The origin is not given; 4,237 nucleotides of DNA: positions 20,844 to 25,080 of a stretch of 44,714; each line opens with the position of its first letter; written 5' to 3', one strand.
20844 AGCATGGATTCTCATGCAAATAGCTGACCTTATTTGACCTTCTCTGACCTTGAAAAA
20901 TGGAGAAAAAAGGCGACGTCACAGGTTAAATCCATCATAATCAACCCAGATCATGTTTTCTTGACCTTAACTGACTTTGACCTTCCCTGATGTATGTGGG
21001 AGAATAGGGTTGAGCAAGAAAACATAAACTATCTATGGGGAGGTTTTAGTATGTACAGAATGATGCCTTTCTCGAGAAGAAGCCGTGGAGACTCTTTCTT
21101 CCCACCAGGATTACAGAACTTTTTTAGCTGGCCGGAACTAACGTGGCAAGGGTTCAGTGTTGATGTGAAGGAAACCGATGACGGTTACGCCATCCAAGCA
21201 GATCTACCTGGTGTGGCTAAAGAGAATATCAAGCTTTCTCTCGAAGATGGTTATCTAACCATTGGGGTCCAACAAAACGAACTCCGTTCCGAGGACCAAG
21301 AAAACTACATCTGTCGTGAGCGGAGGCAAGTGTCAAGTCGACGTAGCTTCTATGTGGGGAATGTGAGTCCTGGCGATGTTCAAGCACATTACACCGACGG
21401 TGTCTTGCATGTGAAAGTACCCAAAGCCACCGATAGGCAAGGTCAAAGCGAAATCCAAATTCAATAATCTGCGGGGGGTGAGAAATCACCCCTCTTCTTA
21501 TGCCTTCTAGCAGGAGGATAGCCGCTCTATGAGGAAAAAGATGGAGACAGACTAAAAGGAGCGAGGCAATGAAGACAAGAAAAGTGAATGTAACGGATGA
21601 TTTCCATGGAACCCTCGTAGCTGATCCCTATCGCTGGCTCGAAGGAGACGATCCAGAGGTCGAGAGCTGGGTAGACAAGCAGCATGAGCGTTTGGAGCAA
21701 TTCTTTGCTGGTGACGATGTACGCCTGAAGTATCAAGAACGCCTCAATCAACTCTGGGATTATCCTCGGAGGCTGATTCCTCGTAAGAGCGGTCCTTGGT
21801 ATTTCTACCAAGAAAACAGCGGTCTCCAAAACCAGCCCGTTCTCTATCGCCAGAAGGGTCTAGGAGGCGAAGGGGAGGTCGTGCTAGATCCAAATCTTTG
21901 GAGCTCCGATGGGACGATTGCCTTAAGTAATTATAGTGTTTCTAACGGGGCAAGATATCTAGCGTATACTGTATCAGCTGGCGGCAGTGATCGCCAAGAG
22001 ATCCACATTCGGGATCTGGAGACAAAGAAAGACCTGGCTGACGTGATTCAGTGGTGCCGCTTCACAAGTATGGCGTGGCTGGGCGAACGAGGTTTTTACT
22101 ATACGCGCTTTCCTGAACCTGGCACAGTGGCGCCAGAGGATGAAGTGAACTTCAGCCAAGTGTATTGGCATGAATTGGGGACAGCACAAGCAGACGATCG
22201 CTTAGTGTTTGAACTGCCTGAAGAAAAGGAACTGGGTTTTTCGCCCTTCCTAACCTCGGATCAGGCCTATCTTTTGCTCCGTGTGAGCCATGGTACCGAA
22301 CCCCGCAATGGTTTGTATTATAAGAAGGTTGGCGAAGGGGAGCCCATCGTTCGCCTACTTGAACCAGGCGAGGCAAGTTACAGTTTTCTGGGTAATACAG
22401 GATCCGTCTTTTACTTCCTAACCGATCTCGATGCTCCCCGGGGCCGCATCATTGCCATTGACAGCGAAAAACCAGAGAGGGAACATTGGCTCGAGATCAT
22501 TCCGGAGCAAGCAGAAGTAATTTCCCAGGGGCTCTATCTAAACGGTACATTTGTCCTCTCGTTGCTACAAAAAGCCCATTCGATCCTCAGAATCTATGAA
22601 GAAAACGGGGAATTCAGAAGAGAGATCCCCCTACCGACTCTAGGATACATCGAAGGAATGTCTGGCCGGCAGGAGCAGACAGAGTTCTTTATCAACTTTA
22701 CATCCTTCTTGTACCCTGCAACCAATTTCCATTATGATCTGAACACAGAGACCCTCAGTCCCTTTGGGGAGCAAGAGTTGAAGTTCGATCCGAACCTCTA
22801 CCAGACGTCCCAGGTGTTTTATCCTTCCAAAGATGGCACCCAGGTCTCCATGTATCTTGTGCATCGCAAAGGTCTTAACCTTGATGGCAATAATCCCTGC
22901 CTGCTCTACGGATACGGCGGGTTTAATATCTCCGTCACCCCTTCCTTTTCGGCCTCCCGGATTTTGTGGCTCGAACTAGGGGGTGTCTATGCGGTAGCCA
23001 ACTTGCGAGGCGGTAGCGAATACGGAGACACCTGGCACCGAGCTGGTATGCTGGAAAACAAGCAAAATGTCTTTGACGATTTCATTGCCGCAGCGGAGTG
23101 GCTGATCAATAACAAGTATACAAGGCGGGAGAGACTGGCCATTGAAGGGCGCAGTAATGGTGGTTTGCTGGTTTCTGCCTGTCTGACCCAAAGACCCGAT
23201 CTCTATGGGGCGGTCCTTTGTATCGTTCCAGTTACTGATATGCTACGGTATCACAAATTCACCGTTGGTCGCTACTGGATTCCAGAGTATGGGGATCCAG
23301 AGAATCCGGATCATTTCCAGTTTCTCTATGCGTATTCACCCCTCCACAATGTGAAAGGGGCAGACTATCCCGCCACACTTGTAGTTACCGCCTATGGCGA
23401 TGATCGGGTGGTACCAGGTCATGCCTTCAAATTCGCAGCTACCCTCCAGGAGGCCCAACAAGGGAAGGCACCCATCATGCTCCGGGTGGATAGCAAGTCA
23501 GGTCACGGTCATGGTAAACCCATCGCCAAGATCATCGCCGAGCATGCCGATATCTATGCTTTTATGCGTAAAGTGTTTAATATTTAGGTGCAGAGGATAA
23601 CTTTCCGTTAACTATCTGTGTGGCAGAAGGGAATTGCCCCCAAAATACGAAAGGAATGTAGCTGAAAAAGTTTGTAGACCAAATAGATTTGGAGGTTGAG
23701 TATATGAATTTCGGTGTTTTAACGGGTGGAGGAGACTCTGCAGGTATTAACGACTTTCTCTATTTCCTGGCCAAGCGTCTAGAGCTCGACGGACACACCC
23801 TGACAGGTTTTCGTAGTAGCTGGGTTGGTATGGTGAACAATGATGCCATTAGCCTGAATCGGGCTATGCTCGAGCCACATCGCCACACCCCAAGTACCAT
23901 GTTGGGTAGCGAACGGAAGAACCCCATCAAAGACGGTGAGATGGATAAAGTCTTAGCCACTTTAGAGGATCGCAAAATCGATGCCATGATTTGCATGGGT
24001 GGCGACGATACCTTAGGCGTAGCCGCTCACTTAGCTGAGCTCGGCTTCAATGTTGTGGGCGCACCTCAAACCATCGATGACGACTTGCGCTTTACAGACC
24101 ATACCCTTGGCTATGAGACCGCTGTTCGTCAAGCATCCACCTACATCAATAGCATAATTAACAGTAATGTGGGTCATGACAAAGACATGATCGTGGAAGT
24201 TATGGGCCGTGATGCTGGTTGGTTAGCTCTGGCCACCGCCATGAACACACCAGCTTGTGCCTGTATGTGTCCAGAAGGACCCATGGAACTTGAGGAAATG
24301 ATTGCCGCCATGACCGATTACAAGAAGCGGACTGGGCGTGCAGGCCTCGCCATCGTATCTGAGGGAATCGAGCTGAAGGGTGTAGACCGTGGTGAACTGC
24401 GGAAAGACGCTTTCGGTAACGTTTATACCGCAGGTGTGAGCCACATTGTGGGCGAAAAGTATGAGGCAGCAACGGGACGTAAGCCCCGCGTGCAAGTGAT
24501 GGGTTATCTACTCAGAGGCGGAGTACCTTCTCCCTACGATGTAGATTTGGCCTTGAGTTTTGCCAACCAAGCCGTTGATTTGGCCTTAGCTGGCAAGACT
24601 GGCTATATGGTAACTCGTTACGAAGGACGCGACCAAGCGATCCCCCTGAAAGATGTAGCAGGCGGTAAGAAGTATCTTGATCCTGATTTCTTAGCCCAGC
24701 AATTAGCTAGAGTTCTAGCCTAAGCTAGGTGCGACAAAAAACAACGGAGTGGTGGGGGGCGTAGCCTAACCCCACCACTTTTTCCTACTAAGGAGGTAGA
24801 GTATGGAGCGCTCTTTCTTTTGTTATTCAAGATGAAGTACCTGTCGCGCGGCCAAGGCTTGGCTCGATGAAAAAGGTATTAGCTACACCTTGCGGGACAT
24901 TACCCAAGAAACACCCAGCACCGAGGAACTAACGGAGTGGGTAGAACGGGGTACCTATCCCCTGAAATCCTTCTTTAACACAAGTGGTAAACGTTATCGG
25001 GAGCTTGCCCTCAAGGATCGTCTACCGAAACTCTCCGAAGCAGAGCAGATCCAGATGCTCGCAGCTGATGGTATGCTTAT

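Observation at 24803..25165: In-frame TGA at the catalytic-Cys position of an ArsC/Spx-family gene: candidate UxxC selenoprotein with a SECIS-like hairpin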

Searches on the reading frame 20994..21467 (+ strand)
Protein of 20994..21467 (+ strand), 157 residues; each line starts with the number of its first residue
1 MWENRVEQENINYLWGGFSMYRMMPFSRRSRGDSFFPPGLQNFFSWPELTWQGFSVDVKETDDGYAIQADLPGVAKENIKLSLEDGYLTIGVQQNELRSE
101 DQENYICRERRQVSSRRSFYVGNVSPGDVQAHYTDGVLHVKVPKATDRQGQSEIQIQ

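Call 38: search_protein_families(library=pfam, max_evalue=1e-8, proteins=[window:20994-21467:+])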
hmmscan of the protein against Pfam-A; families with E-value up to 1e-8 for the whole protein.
window:20994-21467:+ (157 aa): 1 family
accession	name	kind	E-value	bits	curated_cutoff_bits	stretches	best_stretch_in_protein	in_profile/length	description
PF00011.27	HSP20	-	3.1e-18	66.2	20.8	1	57-157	1-100/102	Hsp20/alpha crystallin family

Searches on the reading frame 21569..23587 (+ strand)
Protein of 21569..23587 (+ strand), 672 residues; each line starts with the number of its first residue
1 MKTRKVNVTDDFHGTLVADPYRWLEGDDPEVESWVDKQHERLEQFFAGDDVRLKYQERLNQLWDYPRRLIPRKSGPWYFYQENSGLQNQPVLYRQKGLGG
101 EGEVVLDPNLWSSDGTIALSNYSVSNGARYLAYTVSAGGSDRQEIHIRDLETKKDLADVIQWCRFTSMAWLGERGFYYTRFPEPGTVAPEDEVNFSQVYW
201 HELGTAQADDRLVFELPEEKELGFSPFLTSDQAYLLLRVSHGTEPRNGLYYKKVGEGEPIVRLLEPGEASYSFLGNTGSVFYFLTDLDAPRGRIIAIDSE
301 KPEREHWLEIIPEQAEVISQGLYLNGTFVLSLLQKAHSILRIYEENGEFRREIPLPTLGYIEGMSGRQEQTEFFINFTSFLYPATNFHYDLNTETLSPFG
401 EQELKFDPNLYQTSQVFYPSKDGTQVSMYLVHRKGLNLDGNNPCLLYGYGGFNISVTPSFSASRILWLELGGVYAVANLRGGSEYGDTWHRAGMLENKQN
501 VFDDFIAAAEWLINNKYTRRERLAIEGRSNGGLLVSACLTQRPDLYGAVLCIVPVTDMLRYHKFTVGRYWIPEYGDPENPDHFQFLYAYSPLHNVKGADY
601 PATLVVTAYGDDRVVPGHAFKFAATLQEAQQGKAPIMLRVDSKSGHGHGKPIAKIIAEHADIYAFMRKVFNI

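Call 38: search_protein_families(library=pfam, max_evalue=1e-8, proteins=[window:21569-23587:+])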
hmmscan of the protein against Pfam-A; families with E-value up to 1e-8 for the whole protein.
window:21569-23587:+ (672 aa): 2 families
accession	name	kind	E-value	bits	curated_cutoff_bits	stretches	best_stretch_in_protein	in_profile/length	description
PF02897.21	Peptidase_S9_N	-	1.3e-103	347.4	24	1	3-399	4-411/414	Prolyl oligopeptidase, N-terminal beta-propeller domain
PF00326.27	Peptidase_S9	-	1.3e-62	211.5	22.6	1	458-671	1-211/213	Prolyl oligopeptidase family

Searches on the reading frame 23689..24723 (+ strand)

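Call 38: search_protein_families(library=pfam, max_evalue=1e-8, proteins=[window:23689-24723:+])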
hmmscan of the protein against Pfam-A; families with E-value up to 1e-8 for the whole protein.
window:23689-24723:+ (344 aa): 1 family
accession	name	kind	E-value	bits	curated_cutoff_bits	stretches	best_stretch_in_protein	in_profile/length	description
PF00365.25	PFK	-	1.1e-67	228.7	30.9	1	8-298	2-276/277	Phosphofructokinase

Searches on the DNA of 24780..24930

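Call 78: search_rna_families(source=window, start=24780, end=24930, threshold=evalue, max_evalue=10)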
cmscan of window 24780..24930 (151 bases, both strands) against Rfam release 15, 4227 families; matches with E-value up to 10: 3.
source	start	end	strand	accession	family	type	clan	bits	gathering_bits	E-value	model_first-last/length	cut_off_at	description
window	24834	24872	-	RF01782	ASpks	Gene; antisense;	-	16.3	52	0.56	1-75/75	no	ASpks TB sRNA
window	24791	24823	+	RF00489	ctRNA_p42d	Gene; antisense;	-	13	50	3.6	1-46/46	no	ctRNA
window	24782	24866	-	RF00035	OxyS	Gene; sRNA;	-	10.1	75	5.8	1-110/110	no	OxyS RNA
